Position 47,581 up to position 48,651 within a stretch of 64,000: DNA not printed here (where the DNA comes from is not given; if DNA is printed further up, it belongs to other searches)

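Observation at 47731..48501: RNA polymerase alpha subunit without an alpha-CTD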

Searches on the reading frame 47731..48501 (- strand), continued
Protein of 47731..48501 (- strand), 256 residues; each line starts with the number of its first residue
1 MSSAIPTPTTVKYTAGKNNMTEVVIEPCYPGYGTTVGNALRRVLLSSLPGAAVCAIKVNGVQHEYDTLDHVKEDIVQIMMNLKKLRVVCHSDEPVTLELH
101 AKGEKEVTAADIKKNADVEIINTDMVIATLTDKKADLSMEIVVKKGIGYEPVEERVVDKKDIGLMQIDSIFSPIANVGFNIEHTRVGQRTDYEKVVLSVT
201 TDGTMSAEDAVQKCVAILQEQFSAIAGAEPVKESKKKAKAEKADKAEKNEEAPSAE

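Call 32: find_encoding_contigs(protein=P0077, flank=10000, max_places=2)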
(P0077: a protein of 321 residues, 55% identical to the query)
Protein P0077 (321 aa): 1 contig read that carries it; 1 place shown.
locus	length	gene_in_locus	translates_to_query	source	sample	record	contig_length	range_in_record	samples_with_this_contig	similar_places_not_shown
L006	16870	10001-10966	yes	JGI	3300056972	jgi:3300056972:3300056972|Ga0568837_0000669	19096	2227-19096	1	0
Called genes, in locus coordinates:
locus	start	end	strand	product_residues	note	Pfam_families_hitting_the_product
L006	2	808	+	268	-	PF00483:NTP_transferase, PF12804:NTP_transf_3 (weak)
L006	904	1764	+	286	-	PF00483:NTP_transferase, PF12804:NTP_transf_3 (faint)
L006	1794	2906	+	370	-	PF13439:Glyco_transf_4, PF20706:GT4-conflict, PF00534:Glycos_transf_1, PF13692:Glyco_trans_1_4, PF13524:Glyco_trans_1_2 (weak)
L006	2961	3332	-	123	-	-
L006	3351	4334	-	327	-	-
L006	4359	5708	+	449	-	PF06723:MreB_Mbl (faint), PF11104:PilM_2, PF14450:FtsA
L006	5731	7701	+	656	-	-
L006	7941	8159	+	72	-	PF01176:eIF-1a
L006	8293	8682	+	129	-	PF00416:Ribosomal_S13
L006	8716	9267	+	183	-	PF00411:Ribosomal_S11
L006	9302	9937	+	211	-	PF00163:Ribosomal_S4, PF01479:S4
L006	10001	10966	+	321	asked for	PF01193:RNA_pol_L, PF13656:RNA_pol_L_2 (faint), PF01000:RNA_pol_A_bac, PF03118:RNA_pol_A_CTD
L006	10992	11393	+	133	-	PF01196:Ribosomal_L17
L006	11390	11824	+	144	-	PF00572:Ribosomal_L13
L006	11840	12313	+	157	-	PF00380:Ribosomal_S9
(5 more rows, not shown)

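Call 33: list_cluster_members(proteins=[P0077, P0099, P0045, P0057, P0060, P0078, P0095, P0104, P0109, P0113])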
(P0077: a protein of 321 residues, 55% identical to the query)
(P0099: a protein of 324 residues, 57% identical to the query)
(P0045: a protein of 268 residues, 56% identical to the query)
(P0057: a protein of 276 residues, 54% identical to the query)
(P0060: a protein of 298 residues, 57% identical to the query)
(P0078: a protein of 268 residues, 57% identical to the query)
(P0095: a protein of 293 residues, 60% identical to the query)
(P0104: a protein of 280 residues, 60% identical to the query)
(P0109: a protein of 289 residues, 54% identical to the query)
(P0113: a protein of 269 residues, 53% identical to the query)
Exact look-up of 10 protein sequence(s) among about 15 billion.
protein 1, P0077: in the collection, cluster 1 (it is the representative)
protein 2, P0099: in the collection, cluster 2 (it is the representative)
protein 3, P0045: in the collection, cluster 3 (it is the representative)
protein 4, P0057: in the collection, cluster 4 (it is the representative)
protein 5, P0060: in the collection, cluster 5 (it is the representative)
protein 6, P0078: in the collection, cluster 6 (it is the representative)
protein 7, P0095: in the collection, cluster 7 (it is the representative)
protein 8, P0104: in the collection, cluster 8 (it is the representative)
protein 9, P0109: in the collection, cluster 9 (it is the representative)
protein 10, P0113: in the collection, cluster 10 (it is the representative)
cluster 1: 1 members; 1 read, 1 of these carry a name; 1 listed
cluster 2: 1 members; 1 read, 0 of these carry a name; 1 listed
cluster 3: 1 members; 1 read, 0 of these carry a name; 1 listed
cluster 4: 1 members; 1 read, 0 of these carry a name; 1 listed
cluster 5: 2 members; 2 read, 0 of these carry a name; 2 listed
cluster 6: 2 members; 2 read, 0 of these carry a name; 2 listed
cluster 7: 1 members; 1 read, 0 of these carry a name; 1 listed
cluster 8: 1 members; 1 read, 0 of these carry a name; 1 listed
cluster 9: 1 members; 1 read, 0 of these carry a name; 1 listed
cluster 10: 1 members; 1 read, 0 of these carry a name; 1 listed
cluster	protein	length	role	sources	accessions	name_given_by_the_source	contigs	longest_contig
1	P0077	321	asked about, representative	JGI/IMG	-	DNA-directed RNA polymerase subunit alpha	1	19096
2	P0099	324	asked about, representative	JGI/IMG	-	-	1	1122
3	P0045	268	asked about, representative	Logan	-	-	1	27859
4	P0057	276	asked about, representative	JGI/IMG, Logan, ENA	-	-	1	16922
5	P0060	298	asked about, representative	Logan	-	-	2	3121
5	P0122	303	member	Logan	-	-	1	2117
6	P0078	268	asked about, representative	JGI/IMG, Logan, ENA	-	-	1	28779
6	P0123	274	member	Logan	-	-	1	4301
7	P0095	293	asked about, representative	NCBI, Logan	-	-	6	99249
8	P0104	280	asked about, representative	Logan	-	-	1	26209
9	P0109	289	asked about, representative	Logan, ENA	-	-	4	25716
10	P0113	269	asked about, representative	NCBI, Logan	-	-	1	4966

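Call 36: search_protein_representatives(protein=window:47731-48501:-)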
Query: 256 residues. Proteins with E-value up to 0.001 (for the whole library): 8762; up to 1e-10: 5151; up to 1e-30: 1092. The best 150 are listed.
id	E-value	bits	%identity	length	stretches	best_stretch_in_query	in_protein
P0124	5.0e-104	363.1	44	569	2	22-227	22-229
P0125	4.0e-78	278.4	41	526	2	10-223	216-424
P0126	4.1e-73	261.9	52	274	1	6-252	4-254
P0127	1.2e-72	260.4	51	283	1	5-251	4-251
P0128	2.3e-71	256.2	52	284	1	7-226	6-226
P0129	1.2e-69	250.6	50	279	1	4-252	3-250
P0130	1.7e-68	246.8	47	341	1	13-252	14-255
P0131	6.0e-68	245.1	52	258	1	11-248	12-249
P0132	1.1e-66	240.9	47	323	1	3-239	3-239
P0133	1.5e-66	240.4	49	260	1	8-238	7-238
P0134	1.9e-66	240.1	51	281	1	15-230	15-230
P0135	1.6e-64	233.9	49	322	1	3-229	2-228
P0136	5.7e-64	232.0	49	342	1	14-248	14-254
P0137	2.9e-63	229.7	46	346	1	5-255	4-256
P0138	1.7e-62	227.2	46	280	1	19-241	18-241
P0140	8.6e-62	224.9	48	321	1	3-231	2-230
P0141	1.5e-61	224.1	46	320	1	8-254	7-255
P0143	1.0e-60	221.4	47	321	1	8-226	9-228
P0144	1.1e-60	221.2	45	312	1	4-233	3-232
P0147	7.3e-60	218.6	47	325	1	7-228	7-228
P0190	6.7e-55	202.4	44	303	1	4-228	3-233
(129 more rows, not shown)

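Call 53: predict_structure(alignment_id=A1)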
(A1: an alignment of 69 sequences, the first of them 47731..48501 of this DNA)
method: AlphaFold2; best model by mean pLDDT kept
length: 256 residues; sequences in the alignment: 69
mean_pLDDT: 87.0   pTM: 0.74
mean pLDDT of the five models: 87.0, 86.9, 86.1, 85.9, 82.9
residues with pLDDT >= 90: 177; 70-90: 48; 50-70: 25; < 50: 6
segments of 3 or more residues with pLDDT < 50: 251-255
pLDDT, mean of each block of 10 residues (from residue 1): 73 93 93 92 93 93 88 93 94 94 95 94 95 95 92 73 87 94 85 93 93 94 89 59 52 46
secondary structure, 60 per line:
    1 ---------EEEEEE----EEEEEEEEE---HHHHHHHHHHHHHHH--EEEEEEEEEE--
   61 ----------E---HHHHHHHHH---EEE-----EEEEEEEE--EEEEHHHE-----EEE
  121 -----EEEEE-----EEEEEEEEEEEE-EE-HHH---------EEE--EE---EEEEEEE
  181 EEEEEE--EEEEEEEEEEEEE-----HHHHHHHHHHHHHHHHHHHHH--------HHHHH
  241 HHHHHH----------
elements in order: E10-15 E20-28 H32-46 E49-58 H75-83 E87-89 E95-102 E105-108 E118-120 E126-130 E136-147 E164-166 E174-186 E189-201 H207-227 H236-246

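Call 56: fold_search(model_id=the predicted structure, library=pdb)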
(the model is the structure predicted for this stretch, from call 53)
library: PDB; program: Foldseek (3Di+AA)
matches with E <= 10: 1032; with E <= 0.001: 396
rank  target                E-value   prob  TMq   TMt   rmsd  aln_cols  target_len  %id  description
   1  9a4w_A                7.5e-28  1.00  0.81  0.67  10.3       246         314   40  Integrative model of RPOA-RPOC by crosslinking MS and deep learning (released 2024-09-18)
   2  8f1j_H                7.4e-27  1.00  0.80  0.68   2.0       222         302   41  SigN RNA polymerase early-melted intermediate bound to mismatch DNA fragment dhsU36mm2 (-12A) (released 2023-04-05)
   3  6dv9_B                8.3e-27  1.00  0.79  0.86   2.1       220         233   44  Crystal structure of Mycobacterium tuberculosis transcription initiation complex(ECF sigma factor L) containing 5nt RN (released 2019-02-20)
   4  6jcx_B                9.8e-27  1.00  0.76  0.84   2.3       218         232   45  Mycobacterium tuberculosis transcription initiation complex with ECF sigma factor sigma H and 6nt RNA (released 2019-05-29)
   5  6dvb_B                1.1e-26  1.00  0.79  0.87   2.1       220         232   44  Crystal structure of Mycobacterium tuberculosis transcription initiation complex(ECF sigma factor L) containing 5nt RN (released 2019-02-20)
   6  9gdq_B                1.2e-26  1.00  0.79  0.90   2.1       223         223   39  Cryo-EM structure of Vibrio cholerae RNA polymerase Transcription Activation Complex with ToxR transcription factor an (released 2025-12-17)
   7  5zx3_B                1.2e-26  1.00  0.77  0.85   2.3       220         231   44  Mycobacterium tuberculosis RNA polymerase holoenzyme with ECF sigma factor sigma H (released 2019-03-20)
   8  4jk1_A                1.2e-26  1.00  0.78  0.63   4.0       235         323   41  X-ray crystal structure of Escherichia coli sigma70 holoenzyme in complex with Guanosine tetraphosphate (ppGpp) (released 2013-04-10)
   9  9gdo_A                1.4e-26  1.00  0.80  0.88   2.7       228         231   39  Cryo-EM structure of Vibrio cholerae RNA polymerase holoenzyme bound to an ompU promoter DNA fragment (released 2025-12-17)
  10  6psq_G                1.5e-26  1.00  0.80  0.88   2.8       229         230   40  Escherichia coli RNA polymerase closed complex (TRPc) with TraR and rpsT P2 promoter (released 2020-03-25)
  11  8pdy_H                1.7e-26  1.00  0.81  0.89   2.0       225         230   41  E. coli RNA polymerase paused at ops site (released 2024-04-24)
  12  7p5x_AB               1.7e-26  1.00  0.78  0.84   3.2       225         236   44  Mycobacterial RNAP with transcriptional activator PafBC (released 2021-12-22)
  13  9gdo_B                1.8e-26  1.00  0.79  0.90   2.1       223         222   39  Cryo-EM structure of Vibrio cholerae RNA polymerase holoenzyme bound to an ompU promoter DNA fragment (released 2025-12-17)
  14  4jkr_A                1.8e-26  1.00  0.79  0.88   2.7       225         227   41  Crystal Structure of E. coli RNA Polymerase in complex with ppGpp (released 2013-05-15)
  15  5zx2_B                1.9e-26  1.00  0.79  0.86   3.0       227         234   44  Mycobacterium tuberculosis RNA polymerase transcription initiation complex with ECF sigma factor sigma H and 7nt RNA (released 2019-03-20)
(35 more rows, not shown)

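Call 57: list_cluster_members(proteins=[P0130, P0132, P0135, P0136, P0137, P0140, P0141, P0143, P0144, P0147])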
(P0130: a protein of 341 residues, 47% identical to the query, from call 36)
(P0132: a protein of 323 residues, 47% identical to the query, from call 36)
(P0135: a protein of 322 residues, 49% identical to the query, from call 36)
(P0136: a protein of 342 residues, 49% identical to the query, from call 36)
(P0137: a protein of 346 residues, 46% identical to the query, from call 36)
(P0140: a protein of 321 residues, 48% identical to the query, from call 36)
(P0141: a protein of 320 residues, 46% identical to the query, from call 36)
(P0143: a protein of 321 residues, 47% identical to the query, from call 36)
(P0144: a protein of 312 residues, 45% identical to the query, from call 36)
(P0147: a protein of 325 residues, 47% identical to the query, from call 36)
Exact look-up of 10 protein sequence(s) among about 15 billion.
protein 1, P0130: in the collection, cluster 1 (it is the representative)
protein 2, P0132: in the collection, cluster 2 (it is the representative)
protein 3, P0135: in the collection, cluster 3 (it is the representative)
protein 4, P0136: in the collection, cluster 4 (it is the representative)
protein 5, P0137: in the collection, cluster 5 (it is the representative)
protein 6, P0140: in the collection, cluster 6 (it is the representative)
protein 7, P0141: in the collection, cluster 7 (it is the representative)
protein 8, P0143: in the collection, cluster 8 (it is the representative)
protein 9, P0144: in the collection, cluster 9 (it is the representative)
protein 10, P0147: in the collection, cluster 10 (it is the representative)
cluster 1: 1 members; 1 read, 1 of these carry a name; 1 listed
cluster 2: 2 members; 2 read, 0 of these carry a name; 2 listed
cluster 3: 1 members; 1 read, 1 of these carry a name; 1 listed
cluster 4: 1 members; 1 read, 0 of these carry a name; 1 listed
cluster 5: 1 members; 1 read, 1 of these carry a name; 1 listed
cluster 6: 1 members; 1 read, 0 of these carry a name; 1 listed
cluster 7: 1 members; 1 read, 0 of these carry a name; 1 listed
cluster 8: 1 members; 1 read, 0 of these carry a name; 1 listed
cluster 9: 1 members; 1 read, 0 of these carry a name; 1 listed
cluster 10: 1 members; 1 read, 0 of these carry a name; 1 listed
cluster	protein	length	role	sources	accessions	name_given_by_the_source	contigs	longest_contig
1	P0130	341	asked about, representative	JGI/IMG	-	DNA-directed RNA polymerase subunit alpha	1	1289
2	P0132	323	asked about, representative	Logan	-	-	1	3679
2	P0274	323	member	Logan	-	-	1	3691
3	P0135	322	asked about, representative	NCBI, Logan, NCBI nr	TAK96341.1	DNA-directed RNA polymerase subunit alpha [Patescibacteria group bacterium] | MAG: DNA-directed RNA polymerase subunit alpha [Patescibacteria group bacterium]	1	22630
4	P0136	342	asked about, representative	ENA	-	-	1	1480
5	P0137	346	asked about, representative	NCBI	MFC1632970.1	DNA-directed RNA polymerase subunit alpha [Patescibacteria group bacterium]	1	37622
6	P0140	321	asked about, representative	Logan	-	-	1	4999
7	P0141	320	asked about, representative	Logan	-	-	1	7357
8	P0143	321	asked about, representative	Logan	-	-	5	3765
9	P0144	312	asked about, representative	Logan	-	-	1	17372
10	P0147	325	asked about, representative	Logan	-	-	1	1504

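Call 63: search_protein_families(library=pfam, alignment_id=A1, max_evalue=0.01)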
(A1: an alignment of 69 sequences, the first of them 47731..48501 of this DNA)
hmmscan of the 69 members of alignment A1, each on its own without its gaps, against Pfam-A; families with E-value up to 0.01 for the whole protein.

A. member 1, window:47731-48501:- (256 aa): 3 families
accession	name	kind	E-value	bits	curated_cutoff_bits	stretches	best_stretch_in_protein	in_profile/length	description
PF01000.31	RNA_pol_A_bac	-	2.7e-32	111.9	33.9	1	56-172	1-119/119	RNA polymerase Rpb3/RpoA insert domain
PF01193.29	RNA_pol_L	-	1.2e-20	73.5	24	1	26-222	1-74/74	RNA polymerase Rpb3/Rpb11 dimerisation domain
PF13656.11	RNA_pol_L_2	-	0.0032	17.6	27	0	177-225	30-72/75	RNA polymerase Rpb3/Rpb11 dimerisation domain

B. families by the number of members that match (of 69 scanned): 12 families
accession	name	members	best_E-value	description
PF01000.31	RNA_pol_A_bac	69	3.7e-35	RNA polymerase Rpb3/RpoA insert domain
PF01193.29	RNA_pol_L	69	7.2e-25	RNA polymerase Rpb3/Rpb11 dimerisation domain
PF13656.11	RNA_pol_L_2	53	2.3e-06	RNA polymerase Rpb3/Rpb11 dimerisation domain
PF03118.21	RNA_pol_A_CTD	15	7.8e-19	Bacterial RNA polymerase, alpha chain C terminal domain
PF14520.12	HHH_5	11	1e-06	Helix-hairpin-helix domain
PF24837.1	AMIN-like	4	0.006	AMIN-like domain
PF00633.29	HHH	3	0.0019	Helix-hairpin-helix motif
PF21122.3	KA1_BRSK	2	0.0013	BRSK1/2 KA1 domain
PF21794.3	RAD51D_N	2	0.0016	RAD51D, N-terminal domain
PF23856.1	DUF7219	1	0.0017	Family of unknown function (DUF7219)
PF22157.2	SupH-like_C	1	0.0059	Sucrose hydrolase-like, C-terminal domain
PF05688.17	BIg21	1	0.0076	Bacterial Immunoglobulin-like 21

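Call 65: find_encoding_contigs(protein=P0095, flank=10000, max_places=1)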
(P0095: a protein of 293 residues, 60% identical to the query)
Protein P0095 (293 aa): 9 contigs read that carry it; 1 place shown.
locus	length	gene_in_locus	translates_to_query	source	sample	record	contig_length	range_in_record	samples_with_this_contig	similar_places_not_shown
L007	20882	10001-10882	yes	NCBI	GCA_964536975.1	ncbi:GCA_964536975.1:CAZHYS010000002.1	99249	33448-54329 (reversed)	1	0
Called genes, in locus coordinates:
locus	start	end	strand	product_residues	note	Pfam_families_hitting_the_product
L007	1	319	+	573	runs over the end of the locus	PF03023:MurJ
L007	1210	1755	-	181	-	-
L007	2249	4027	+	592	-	PF00009:GTP_EFTU, PF01926:MMR_HSR1 (faint), PF03144:GTP_EFTU_D2 (weak), PF22042:EF-G_D2 (faint), PF14492:EFG_III (faint), PF00679:EFG_C, PF06421:LepA_C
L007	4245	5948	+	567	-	PF01368:DHH, PF02272:DHHA1, PF17768:RecJ_OB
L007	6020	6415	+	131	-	PF00075:RNase_H, PF13456:RVT_3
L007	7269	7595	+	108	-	-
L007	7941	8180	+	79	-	PF01176:eIF-1a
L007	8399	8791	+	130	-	PF00416:Ribosomal_S13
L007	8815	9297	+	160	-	PF00411:Ribosomal_S11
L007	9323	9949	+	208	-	PF00163:Ribosomal_S4, PF01479:S4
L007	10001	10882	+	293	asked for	PF01193:RNA_pol_L, PF01000:RNA_pol_A_bac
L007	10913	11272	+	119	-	PF01196:Ribosomal_L17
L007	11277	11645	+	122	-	PF00572:Ribosomal_L13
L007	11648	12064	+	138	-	PF00380:Ribosomal_S9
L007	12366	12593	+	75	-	-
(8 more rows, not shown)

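Call 66: find_encoding_contigs(protein=P0078, flank=10000, max_places=1)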
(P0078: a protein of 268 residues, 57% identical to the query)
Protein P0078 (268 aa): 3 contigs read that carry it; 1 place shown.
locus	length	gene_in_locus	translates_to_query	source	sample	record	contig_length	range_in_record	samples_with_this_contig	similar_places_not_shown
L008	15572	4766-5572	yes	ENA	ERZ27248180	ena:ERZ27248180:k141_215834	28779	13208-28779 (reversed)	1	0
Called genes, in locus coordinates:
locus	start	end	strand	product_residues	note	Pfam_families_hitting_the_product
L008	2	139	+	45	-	?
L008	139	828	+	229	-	PF09997:DUF2238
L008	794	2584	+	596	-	PF01411:tRNA-synt_2c, PF07973:tRNA_SAD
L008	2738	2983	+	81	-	PF01176:eIF-1a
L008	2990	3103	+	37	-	PF00444:Ribosomal_L36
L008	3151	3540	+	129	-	PF00416:Ribosomal_S13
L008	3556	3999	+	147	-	PF00411:Ribosomal_S11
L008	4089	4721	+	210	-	PF00163:Ribosomal_S4, PF01479:S4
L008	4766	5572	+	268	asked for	PF01193:RNA_pol_L, PF01000:RNA_pol_A_bac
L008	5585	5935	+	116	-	PF01196:Ribosomal_L17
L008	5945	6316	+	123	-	PF00572:Ribosomal_L13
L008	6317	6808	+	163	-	PF00380:Ribosomal_S9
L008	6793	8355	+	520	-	PF01943:Polysacc_synt, PF13440:Polysacc_synt_3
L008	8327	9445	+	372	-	PF13439:Glyco_transf_4, PF13477:Glyco_trans_4_2 (faint), PF13579:Glyco_trans_4_4 (weak), PF00534:Glycos_transf_1, PF13692:Glyco_trans_1_4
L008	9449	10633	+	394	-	PF00534:Glycos_transf_1, PF13692:Glyco_trans_1_4, PF13524:Glyco_trans_1_2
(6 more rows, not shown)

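Call 67: find_encoding_contigs(protein=P0045, flank=10000, max_places=1)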
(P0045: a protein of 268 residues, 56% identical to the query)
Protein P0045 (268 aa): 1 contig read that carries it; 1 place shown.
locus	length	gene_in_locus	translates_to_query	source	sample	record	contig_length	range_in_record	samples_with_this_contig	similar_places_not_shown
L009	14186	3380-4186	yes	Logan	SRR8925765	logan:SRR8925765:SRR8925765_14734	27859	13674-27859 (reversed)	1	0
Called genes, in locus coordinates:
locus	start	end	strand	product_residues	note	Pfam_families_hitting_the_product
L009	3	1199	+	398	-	?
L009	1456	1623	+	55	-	PF01176:eIF-1a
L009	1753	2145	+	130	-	PF00416:Ribosomal_S13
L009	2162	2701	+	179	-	PF00411:Ribosomal_S11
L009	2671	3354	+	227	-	PF00163:Ribosomal_S4, PF01479:S4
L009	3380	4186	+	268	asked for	PF01193:RNA_pol_L, PF01000:RNA_pol_A_bac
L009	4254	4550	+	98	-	PF01196:Ribosomal_L17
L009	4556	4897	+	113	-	PF00572:Ribosomal_L13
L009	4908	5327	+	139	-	PF00380:Ribosomal_S9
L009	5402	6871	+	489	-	PF01943:Polysacc_synt, PF13440:Polysacc_synt_3, PF01554:MatE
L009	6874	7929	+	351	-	PF13439:Glyco_transf_4, PF13579:Glyco_trans_4_4 (weak), PF20706:GT4-conflict (weak), PF00534:Glycos_transf_1, PF13692:Glyco_trans_1_4, PF13524:Glyco_trans_1_2 (weak)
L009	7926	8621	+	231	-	PF00535:Glycos_transf_2, PF10111:Glyco_tranf_2_2, PF13506:Glyco_transf_21, PF13641:Glyco_tranf_2_3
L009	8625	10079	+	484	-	PF04932:Wzy_C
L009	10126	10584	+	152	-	PF03449:GreA_GreB_N, PF01272:GreA_GreB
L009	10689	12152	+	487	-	PF01336:tRNA_anti-codon, PF00152:tRNA-synt_2, PF01409:tRNA-synt_2d (weak)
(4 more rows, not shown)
